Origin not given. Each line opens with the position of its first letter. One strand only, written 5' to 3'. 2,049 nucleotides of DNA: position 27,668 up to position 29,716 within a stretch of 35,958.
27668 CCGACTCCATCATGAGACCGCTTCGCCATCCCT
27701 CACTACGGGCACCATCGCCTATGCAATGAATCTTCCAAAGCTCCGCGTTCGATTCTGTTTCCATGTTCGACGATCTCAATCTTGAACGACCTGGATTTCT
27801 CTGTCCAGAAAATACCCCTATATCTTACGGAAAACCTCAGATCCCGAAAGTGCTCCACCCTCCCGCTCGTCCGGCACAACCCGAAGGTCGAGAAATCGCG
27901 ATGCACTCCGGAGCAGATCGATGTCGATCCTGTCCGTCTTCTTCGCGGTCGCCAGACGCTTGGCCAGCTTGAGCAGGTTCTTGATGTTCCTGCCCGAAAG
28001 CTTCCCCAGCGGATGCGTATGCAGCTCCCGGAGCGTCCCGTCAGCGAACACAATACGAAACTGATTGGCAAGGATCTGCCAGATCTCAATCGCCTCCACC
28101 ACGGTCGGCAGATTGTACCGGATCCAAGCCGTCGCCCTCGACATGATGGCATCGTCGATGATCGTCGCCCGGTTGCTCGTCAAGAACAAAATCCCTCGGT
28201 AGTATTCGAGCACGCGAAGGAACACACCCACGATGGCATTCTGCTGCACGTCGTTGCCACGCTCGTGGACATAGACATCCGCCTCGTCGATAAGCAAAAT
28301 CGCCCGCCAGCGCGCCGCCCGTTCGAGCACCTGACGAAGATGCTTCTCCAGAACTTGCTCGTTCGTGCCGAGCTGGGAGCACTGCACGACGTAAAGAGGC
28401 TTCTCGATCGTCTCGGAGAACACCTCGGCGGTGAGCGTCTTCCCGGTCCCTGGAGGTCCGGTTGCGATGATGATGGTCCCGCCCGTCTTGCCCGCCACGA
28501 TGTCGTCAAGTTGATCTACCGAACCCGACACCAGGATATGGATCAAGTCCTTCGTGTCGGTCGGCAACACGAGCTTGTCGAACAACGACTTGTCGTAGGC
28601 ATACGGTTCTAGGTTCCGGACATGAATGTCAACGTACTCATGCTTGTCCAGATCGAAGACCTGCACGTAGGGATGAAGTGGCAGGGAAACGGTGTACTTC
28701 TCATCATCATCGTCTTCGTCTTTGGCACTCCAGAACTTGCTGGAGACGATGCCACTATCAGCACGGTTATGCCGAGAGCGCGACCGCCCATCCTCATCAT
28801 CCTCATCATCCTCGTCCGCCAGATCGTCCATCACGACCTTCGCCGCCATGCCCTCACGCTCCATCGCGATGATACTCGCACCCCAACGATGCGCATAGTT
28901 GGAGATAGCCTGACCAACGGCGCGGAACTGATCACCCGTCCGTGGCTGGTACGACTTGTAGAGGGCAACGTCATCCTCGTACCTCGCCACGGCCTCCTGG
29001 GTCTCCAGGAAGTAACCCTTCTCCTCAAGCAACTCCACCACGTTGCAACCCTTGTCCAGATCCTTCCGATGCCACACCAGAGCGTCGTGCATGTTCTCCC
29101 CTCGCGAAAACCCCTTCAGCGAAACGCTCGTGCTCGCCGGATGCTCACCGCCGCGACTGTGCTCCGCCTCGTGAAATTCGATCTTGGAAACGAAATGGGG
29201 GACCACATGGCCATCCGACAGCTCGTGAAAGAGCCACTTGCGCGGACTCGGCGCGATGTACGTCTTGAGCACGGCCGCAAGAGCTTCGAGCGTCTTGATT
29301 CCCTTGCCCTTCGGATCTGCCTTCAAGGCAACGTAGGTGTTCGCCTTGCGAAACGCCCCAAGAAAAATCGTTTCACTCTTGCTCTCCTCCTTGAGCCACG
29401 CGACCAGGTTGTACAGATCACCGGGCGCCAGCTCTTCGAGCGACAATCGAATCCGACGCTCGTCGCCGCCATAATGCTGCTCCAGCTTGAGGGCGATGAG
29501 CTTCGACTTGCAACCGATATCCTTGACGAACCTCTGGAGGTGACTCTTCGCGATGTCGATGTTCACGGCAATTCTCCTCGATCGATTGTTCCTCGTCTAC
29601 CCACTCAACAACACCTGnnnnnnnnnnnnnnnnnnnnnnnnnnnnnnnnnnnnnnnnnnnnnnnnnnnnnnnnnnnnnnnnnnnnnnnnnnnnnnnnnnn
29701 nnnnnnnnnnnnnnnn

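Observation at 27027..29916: Operon centred on a classic AAA+ ATPase with a novel 350-aa N-terminal region and three unknown partners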

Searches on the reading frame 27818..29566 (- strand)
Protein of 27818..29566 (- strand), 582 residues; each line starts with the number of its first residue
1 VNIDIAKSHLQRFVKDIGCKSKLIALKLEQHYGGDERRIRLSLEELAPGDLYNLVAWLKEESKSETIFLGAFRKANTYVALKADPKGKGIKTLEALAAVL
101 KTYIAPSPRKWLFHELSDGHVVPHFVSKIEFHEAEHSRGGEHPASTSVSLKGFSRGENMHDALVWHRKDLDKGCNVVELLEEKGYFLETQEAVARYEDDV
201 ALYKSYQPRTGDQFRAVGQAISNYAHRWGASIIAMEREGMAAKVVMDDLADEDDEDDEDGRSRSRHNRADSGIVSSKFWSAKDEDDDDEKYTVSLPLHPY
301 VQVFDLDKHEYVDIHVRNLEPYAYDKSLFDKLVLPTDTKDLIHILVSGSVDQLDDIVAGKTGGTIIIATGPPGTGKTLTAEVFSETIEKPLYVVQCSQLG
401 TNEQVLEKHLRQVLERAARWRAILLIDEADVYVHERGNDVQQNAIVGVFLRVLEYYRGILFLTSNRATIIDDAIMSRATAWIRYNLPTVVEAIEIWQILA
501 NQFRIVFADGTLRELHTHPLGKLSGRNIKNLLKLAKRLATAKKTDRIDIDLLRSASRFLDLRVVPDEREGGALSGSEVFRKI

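Call 4: search_protein_families(library=pfam, proteins=[window:27818-29566:-], max_evalue=0.1)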
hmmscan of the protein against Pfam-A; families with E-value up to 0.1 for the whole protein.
window:27818-29566:- (582 aa): 10 families
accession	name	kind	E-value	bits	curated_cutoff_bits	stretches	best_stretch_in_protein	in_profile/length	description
PF00004.35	AAA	-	5.4e-16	59.7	21.2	1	368-480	3-125/131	ATPase family associated with various cellular activities (AAA)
PF07728.20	AAA_5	-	1.3e-06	28.9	22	1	369-430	5-76/139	AAA domain (dynein-related subfamily)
PF13401.12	AAA_22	-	3e-06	28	27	1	362-413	4-58/130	AAA domain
PF13191.12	AAA_16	-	0.00052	21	32.6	1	352-429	11-103/167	AAA ATPase domain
PF13604.12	AAA_30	-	0.0076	16.4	27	1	362-411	17-67/191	AAA domain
PF06745.19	ATPase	-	0.024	14.4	26.6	1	350-383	5-39/231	KaiC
PF07088.17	GvpD_P-loop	-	0.026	14.9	24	0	358-410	6-57/189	GvpD gas vesicle protein, P-loop domain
PF05707.18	Zot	-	0.033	14.1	20.3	0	419-474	80-135/197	Zonular occludens toxin (Zot)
PF20720.3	nSTAND3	-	0.039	14.1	27.2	1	365-413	19-68/155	Novel STAND NTPase 3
PF12774.13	AAA_6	-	0.059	12.8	25.2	1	368-403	37-72/327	Hydrolytic ATP binding site of dynein motor region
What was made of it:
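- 27872..28561 (-): AAA+ module with lid (residues 336-565): Walker A 370-377, Walker B D427/E428, sensor-1 N465, Arg finger R477, conserved SGR 524-526. Pore loop 1 is replaced by the conserved non-aromatic motif QLGT(D/N)E at 398-403. Pfam AAA E 5.4e-16 (call 4).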

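Call 5: search_protein_families(library=phrogs, proteins=[window:27818-29566:-], max_evalue=0.01)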
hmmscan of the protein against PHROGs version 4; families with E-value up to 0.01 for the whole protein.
window:27818-29566:- (582 aa): 12 families
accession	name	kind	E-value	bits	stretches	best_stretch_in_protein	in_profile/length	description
phrog_29662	-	other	1.6e-86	292.2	1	81-563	77-547/548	ATP-dependent protease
phrog_3757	-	unknown function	3.1e-30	106.8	1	323-554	86-322/367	-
phrog_10401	-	other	2.1e-15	57.5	1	365-497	462-597/667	ATPase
phrog_168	-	DNA, RNA and nucleotide metabolism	4.5e-11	44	1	330-505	21-176/314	clamp loader of DNA polymerase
phrog_296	-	integration and excision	1.8e-07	31.2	0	361-432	316-400/626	DNA transposition protein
phrog_9172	-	unknown function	4.2e-07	30.2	1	330-497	81-254/509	-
phrog_7485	-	unknown function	1.3e-06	28.7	1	367-439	231-298/430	-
phrog_11838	-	DNA, RNA and nucleotide metabolism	1.4e-06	28.7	1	367-442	44-120/420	clamp loader of DNA polymerase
phrog_30773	-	unknown function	0.00045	19.7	1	365-544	198-389/666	-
phrog_4339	-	unknown function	0.001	19.3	1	367-470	312-415/552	-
phrog_5846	-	DNA, RNA and nucleotide metabolism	0.0028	18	1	364-431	39-105/380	clamp loader of DNA polymerase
phrog_249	-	moron, auxiliary metabolic gene and host takeover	0.0043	17.4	1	354-406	119-169/380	porphyrin biosynthesis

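Call 6: search_protein_families(library=padloc, proteins=[window:27818-29566:-], max_evalue=0.01)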
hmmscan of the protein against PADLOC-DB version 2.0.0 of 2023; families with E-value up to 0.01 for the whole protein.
window:27818-29566:- (582 aa): 8 families
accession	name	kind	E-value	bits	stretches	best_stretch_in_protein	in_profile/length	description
PDLC02196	IetA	-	6.9e-17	59.9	1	330-551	89-313/374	-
PDLC02195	IetA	-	1.6e-10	38.8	1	368-547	142-324/395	-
PDLC04232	IetA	-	4.3e-09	34.2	1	364-500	117-259/330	-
PDLC04231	IetA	-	5.4e-09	34.2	1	330-491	84-251/262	-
PDLC00914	TRIP13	-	1.4e-08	32.6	1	365-497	73-228/302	TRIP13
PDLC00915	TRIP13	-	6.7e-06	23.7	1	365-550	65-282/302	TRIP13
PDLC04140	mad8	-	2e-05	22.2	1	352-542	16-188/314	mads_8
PDLC02350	AbiO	-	0.0034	14.2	1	363-429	192-266/468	AbiO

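Call 7: search_protein_families(library=ncbifam, proteins=[window:27818-29566:-], max_evalue=0.01)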
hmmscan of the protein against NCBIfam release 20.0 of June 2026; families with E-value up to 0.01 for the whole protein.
window:27818-29566:- (582 aa): 8 families
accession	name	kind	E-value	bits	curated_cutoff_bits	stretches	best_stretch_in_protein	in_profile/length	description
NF042959.1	IteA_antiphage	equivalog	1e-13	51.2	510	1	331-550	93-315/367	anti-phage ATPase IteA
TIGR01243.1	CDC48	subfamily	3.4e-05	22.3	802.65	1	367-517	491-651/733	CDC48 family AAA ATPase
NF008004.0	PRK10733.1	equivalog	0.00059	17.9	1008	1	366-440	188-264/644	ATP-dependent zinc metalloprotease FtsH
TIGR01241.2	FtsH_fam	equivalog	0.00082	18.2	600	1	366-554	198-397/598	ATP-dependent zinc metalloprotease FtsH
NF003229.0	PRK04195.1-5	equivalog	0.0011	17.8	280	1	366-431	47-114/413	replication factor C large subunit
TIGR02928.1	TIGR02928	subfamily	0.0023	16.9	181.3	1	352-413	30-99/366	orc1/cdc6 family replication initiation protein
NF003069.1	PRK03992.1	subfamily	0.0024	17.1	500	0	366-550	168-363/379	proteasome-activating nucleotidase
TIGR01242.2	TIGR01242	subfamily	0.0025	16.9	500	0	366-548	151-344/362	proteasome-activating nucleotidase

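Call 8: search_dna_similar(query=window:27818-29566:-, collection=phages, mode=protein, max_rows=40)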
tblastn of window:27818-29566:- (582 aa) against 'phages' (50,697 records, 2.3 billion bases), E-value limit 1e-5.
Records with a match: 10; places in all: 10; records where one place covers at least 80% of the query: 6.
Best place of each record, by identity: <60% 10.
By first word of the organism name: Bacillus 7; Rhizobium 3.
By host as written in the record: Bacillus subtilis 4; Bacillus subtilis subsp. subtilis 168 2; Bacillus sp 1; R. phaseoli sv. phaseoli INC 2-5 1; Rhizobium leguminosarum VF39SM 1; - 1.
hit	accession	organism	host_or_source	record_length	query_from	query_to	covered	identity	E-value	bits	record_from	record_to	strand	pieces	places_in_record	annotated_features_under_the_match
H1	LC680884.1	Bacillus phage PBS1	Bacillus subtilis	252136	81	563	83%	34.6%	1e-61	227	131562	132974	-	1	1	hypothetical protein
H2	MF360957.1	Bacillus phage PBS1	Bacillus subtilis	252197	81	563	83%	34.6%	1e-61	227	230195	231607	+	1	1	276: ATP-dependent metalloprotease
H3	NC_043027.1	Bacillus phage PBS1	Bacillus subtilis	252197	81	563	83%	34.6%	1e-61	227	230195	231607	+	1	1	276: ATP-dependent protease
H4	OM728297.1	Bacillus phage vB_BsuM-Goe21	Bacillus subtilis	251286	81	563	83%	34.6%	5e-61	225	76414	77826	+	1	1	hypothetical protein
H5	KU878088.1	Bacillus phage AR9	Bacillus subtilis subsp. subtilis 168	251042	81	563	83%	34.4%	2e-61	226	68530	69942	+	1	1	AAA family ATPase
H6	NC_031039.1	Bacillus phage AR9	Bacillus subtilis subsp. subtilis 168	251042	81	563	83%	34.4%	2e-61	226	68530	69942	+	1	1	ATP-dependent protease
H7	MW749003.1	Bacillus phage vB_BspM_Internexus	Bacillus sp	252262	270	563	51%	44.0%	2e-54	205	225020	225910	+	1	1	putative AAA family ATPase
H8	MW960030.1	Rhizobium phage RHph_X66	R. phaseoli sv. phaseoli INC 2-5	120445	266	530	46%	37.9%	1e-32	140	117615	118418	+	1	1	ATPase domain-containing protein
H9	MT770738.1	Rhizobium phage B1VFA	Rhizobium leguminosarum VF39SM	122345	285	530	42%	37.0%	6e-32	138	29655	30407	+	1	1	AAA family ATPase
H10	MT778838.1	Rhizobium phage V1VFA-S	-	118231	285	530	42%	37.0%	7e-32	137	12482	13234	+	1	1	AAA family ATPase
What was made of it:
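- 27818..29566 (-): 582-aa AAA+ ATPase gene (GTG start), a member of phage family phrog_29662. PBS1/AR9 homologues are 35% identical over residues 81-563 (call 8).
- Closest known: phrog_29662, which includes Bacillus phage AR9 BI022_gp082 and PBS1 gp276. Same: Homology along nearly the whole length (residues 81-563, 35% identity) with the same N-domain-plus-AAA layout (calls 5, 8).
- PBS1/AR9/Goe21 homologues over residues 81-563 (call 8).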

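Call 10: find_homologous_proteins(query=window:27818-29566:-, max_evalue=0.00001)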
Query window:27818-29566:- (582 aa): 3827 proteins with E <= 0.00001 among 8000 candidates; the best 120 are listed.
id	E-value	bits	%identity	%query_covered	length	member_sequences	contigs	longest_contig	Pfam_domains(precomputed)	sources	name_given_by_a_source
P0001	0.0e+0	1312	100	100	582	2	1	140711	PF00004.36,PF13401.13,PF07728.21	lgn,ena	-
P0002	0.0e+0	1029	81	98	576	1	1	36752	PF00004.36,PF07728.21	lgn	-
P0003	1.5e-293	992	77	100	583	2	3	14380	PF00004.36,PF07728.21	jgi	jgi:hypothetical protein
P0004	6.6e-268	908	72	98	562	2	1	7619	PF00004.36,PF07728.21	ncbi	-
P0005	1.2e-265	900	70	99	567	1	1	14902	PF00004.36,PF13401.13,PF07728.21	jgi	jgi:hypothetical protein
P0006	4.7e-208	710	58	97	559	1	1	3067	PF00004.36,PF13401.13,PF07728.21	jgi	jgi:hypothetical protein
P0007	1.4e-206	705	59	96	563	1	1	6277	PF00004.36,PF07728.21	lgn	-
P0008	9.7e-178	610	54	96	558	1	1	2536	PF00004.36,PF07728.21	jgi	jgi:hypothetical protein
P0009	3.8e-174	598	53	96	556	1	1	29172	PF00004.36,PF07728.21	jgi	jgi:hypothetical protein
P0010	1.0e-164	567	56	85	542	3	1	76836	PF00004.36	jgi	jgi:hypothetical protein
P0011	3.7e-163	562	55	85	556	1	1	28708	PF00004.36,PF07728.21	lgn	-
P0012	4.8e-162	558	54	85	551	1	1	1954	PF00004.36,PF13401.13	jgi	jgi:hypothetical protein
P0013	4.7e-161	555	55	84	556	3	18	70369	PF00004.36,PF07728.21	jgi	-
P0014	1.5e-160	553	52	85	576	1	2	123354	PF00004.36,PF07728.21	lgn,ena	-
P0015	2.5e-160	553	55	85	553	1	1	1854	PF00004.36,PF13401.13,PF07728.21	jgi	jgi:ATPase family associated with various cellular activities (AAA)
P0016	5.7e-160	551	51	86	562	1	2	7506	PF00004.36,PF07728.21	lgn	-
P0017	2.5e-158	546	51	91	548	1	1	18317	PF00004.36,PF13401.13,PF07728.21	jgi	jgi:hypothetical protein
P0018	5.8e-157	541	53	86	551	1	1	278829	PF00004.36,PF13401.13,PF07728.21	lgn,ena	-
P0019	9.6e-156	537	50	93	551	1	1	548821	PF00004.36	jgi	jgi:hypothetical protein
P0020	4.0e-155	535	49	95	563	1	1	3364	PF00004.36,PF07728.21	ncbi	-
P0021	1.4e-154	534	48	93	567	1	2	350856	PF00004.36,PF07728.21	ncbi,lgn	-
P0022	4.1e-154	532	52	86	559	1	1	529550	PF00004.36,PF07728.21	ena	-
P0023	6.7e-154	531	51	86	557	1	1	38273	PF00004.36,PF13401.13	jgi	jgi:hypothetical protein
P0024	2.6e-153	529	47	98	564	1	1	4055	PF00004.36,PF13401.13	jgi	jgi:hypothetical protein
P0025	4.0e-153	529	47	98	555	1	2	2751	PF00004.36,PF13401.13,PF07728.21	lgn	-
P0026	4.1e-153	529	50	86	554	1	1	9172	PF00004.36,PF07728.21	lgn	-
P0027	3.2e-152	526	50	88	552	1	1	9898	PF00004.36,PF07728.21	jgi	-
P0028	1.5e-151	524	52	86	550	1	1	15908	PF00004.36,PF07728.21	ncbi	-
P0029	7.1e-151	521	50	88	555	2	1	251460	PF00004.36,PF13401.13,PF07728.21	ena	-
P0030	1.7e-150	520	53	85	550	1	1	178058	PF00004.36,PF13401.13,PF07728.21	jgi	jgi:hypothetical protein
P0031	1.8e-150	520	51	85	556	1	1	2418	PF00004.36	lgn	-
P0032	3.1e-150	519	48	91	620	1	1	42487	PF00004.36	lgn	-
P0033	4.0e-150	519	51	85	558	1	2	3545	PF00004.36,PF07728.21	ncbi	-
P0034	6.7e-150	518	48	96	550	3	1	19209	PF00004.36,PF07728.21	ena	-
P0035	8.3e-149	515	52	85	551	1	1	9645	PF00004.36,PF13401.13,PF07728.21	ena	-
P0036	1.2e-148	514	50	85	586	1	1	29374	PF00004.36,PF07728.21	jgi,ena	-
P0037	1.3e-148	514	50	91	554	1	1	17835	PF00004.36,PF13401.13,PF07728.21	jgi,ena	-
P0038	1.4e-148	514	48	92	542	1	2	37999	PF00004.36,PF07728.21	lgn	-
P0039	3.2e-148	513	49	91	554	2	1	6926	PF00004.36,PF13401.13,PF07728.21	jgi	-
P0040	3.3e-148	513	52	84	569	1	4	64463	PF00004.36,PF13401.13,PF07728.21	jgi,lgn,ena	-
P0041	6.3e-148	512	50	92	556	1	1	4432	PF00004.36,PF13401.13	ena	-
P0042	9.1e-148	511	49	92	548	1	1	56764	PF00004.36,PF13401.13,PF07728.21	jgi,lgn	jgi:hypothetical protein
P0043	1.6e-147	510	50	94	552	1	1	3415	PF00004.36,PF07728.21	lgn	-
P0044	2.2e-147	510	46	91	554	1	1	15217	PF00004.36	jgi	jgi:hypothetical protein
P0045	3.2e-147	509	52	84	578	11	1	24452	PF00004.36,PF13401.13,PF07728.21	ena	-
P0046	3.6e-147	509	48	92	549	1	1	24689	PF00004.36,PF13401.13,PF07728.21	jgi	jgi:hypothetical protein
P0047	4.2e-147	509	50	86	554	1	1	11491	PF00004.36,PF07728.21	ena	-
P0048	4.5e-147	509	50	86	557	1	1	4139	PF00004.36,PF07728.21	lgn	-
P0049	5.6e-147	509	48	94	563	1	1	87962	PF00004.36,PF07728.21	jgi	jgi:SpoVK/Ycf46/Vps4 family AAA+-type ATPase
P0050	8.3e-147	508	49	91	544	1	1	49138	PF00004.36,PF13401.13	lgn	-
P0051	9.8e-147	508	47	93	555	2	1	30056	PF00004.36,PF13401.13,PF07728.21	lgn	-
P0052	1.2e-146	507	47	96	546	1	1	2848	PF00004.36,PF07728.21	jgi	jgi:hypothetical protein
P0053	2.1e-146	507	46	96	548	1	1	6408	PF00004.36,PF07728.21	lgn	-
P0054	3.4e-146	506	49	92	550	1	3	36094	PF00004.36,PF13401.13,PF07728.21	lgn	-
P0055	4.1e-146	506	48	90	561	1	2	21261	PF00004.36,PF13401.13,PF07728.21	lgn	-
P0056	6.0e-146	505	45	97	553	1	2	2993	PF00004.36,PF07728.21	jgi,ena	jgi:hypothetical protein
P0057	6.8e-146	505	51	85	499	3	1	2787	PF00004.36,PF13401.13,PF07728.21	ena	-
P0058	9.8e-146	504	52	84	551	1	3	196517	PF00004.36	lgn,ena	-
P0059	1.2e-145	504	48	91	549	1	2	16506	PF00004.36,PF07728.21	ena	-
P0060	1.4e-145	504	49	92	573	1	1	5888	PF00004.36,PF13401.13,PF07728.21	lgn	-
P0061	1.9e-145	503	52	85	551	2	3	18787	PF00004.36,PF13401.13,PF07728.21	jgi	jgi:hypothetical protein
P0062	2.2e-145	503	52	84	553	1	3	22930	PF00004.36,PF13401.13,PF07728.21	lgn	-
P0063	8.3e-145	501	48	93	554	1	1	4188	PF00004.36,PF13401.13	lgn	-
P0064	9.3e-145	501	50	85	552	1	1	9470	PF00004.36,PF07728.21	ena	-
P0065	1.1e-144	501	52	83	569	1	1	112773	PF00004.36,PF13401.13,PF07728.21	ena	-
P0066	1.3e-144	501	49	92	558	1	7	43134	PF00004.36,PF13401.13,PF07728.21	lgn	-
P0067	2.8e-144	500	49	90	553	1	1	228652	PF00004.36,PF13401.13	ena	-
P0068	2.9e-144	500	48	87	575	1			PF00004.36,PF07728.21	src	-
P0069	3.5e-144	499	46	95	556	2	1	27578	PF00004.36,PF07728.21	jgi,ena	-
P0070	4.0e-144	499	50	91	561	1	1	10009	PF00004.36,PF13401.13,PF07728.21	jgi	jgi:hypothetical protein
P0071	4.1e-144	499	50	84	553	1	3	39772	PF00004.36,PF13401.13,PF07728.21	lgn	-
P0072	4.5e-144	499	48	92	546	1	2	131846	PF00004.36,PF07728.21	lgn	-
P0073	6.1e-144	498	50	86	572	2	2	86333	PF00004.36,PF13401.13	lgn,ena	-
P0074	6.7e-144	498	52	84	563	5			PF00004.36,PF13401.13,PF07728.21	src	-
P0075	4.6e-143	496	49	85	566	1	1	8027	PF00004.36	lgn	-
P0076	4.9e-143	496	50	86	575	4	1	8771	PF00004.36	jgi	jgi:hypothetical protein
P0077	8.5e-143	495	48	94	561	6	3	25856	PF00004.36,PF13401.13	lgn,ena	-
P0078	1.2e-142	494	49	90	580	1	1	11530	PF00004.36,PF13401.13,PF07728.21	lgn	-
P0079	1.5e-142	494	47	86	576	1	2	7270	PF00004.36,PF07728.21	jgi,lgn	jgi:hypothetical protein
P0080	1.7e-142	494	47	94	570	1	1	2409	PF00004.36,PF07728.21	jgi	jgi:hypothetical protein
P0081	1.7e-142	494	45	96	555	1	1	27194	PF00004.36,PF13401.13,PF07728.21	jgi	jgi:ATPase family associated with various cellular activities (AAA)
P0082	2.2e-142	493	50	84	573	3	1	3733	PF00004.36,PF13401.13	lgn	-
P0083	2.8e-142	493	52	84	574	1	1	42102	PF00004.36,PF13401.13,PF07728.21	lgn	-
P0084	2.9e-142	493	46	91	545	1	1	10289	PF00004.36,PF13401.13,PF07728.21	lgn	-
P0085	4.0e-142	493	47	94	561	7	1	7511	PF00004.36,PF13401.13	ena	-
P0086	5.4e-142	492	47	94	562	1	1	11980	PF00004.36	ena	-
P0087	9.8e-142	491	45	96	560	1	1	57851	PF00004.36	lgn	-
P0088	2.0e-141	490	48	91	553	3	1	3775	PF00004.36,PF13401.13,PF07728.21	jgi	jgi:hypothetical protein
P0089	3.1e-141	490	49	88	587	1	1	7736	PF00004.36,PF13401.13,PF07728.21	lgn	-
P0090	3.3e-141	489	49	84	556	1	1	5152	PF00004.36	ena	-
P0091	3.8e-141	489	47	91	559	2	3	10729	PF00004.36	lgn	-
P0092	5.0e-141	489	47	91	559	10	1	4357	PF00004.36,PF07728.21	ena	-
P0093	8.3e-141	488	44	53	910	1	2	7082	PF05204.20,PF05203.22,PF14528.12,PF00004.36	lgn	-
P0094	8.7e-141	488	49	84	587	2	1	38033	PF00004.36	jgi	jgi:AAA+ superfamily predicted ATPase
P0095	1.4e-140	487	51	84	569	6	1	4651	PF00004.36,PF13401.13,PF07728.21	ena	-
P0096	1.5e-140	487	48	91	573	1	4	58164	PF00004.36,PF07728.21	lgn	-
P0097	3.1e-140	486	50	85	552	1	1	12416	PF00004.36,PF13401.13,PF07728.21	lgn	-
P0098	1.0e-139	485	47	91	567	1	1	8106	PF00004.36,PF13401.13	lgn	-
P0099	1.1e-139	484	49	85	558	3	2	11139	PF00004.36,PF13401.13,PF07728.21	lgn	-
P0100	1.1e-139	484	47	90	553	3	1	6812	PF00004.36,PF07728.21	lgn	-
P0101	2.0e-139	484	46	91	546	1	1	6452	PF00004.36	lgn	-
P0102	2.2e-139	483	47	91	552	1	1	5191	PF00004.36,PF07728.21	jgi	jgi:hypothetical protein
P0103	6.4e-139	482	46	96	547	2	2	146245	PF00004.36,PF07728.21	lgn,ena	-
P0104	7.3e-139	482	49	85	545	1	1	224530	PF00004.36,PF07728.21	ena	-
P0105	7.5e-139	482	47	93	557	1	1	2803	PF00004.36,PF07728.21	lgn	-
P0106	1.4e-138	481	46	97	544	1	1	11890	PF00004.36,PF07728.21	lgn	-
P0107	1.6e-138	481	46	91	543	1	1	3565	PF00004.36,PF13401.13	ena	-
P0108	1.8e-138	480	50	83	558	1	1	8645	PF00004.36,PF07728.21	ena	-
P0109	2.2e-138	480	50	83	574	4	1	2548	PF00004.36,PF07728.21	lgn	-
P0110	2.2e-138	480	49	86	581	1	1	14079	PF00004.36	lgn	-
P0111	3.2e-138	480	49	85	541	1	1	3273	PF00004.36,PF07728.21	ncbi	-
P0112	3.3e-138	480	48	90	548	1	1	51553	PF00004.36,PF13401.13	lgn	-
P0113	4.4e-138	479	42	53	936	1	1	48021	PF05204.20,PF05203.22,PF00004.36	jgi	jgi:hypothetical protein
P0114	5.1e-138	479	46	94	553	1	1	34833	PF00004.36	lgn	-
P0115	5.1e-138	479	47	85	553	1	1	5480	PF00004.36,PF07728.21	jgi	jgi:hypothetical protein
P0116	1.3e-137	478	46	91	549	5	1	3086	PF00004.36,PF13401.13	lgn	-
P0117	1.5e-137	477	46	95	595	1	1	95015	PF00004.36,PF07728.21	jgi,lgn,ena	-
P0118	2.3e-137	477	45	96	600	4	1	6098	PF00004.36,PF07728.21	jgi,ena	-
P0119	3.3e-137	476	43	96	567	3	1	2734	PF00004.36,PF07728.21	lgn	-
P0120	3.4e-137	476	50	84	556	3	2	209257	PF00004.36,PF13401.13,PF07728.21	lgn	-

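Call 11: find_encoding_contigs(protein=P0001, flank=10000, max_places=3)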
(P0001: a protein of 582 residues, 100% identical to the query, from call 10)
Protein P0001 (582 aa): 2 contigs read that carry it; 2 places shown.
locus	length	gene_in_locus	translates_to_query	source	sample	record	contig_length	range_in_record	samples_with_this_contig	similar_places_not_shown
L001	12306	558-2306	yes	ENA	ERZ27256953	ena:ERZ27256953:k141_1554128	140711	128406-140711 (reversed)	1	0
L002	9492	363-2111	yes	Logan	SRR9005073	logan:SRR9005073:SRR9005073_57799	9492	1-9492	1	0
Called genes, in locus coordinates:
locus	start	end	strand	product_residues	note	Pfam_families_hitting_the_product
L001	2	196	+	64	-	?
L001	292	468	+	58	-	-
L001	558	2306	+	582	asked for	PF13401:AAA_22 (faint), PF00004:AAA, PF07728:AAA_5 (weak)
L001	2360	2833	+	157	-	-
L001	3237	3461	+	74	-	-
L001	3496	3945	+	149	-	-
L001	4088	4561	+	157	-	-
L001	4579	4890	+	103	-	-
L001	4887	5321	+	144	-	-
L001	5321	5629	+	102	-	-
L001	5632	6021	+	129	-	-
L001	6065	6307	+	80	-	-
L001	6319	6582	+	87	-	-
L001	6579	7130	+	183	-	-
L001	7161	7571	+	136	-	-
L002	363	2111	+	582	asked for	PF13401:AAA_22 (faint), PF00004:AAA, PF07728:AAA_5 (weak)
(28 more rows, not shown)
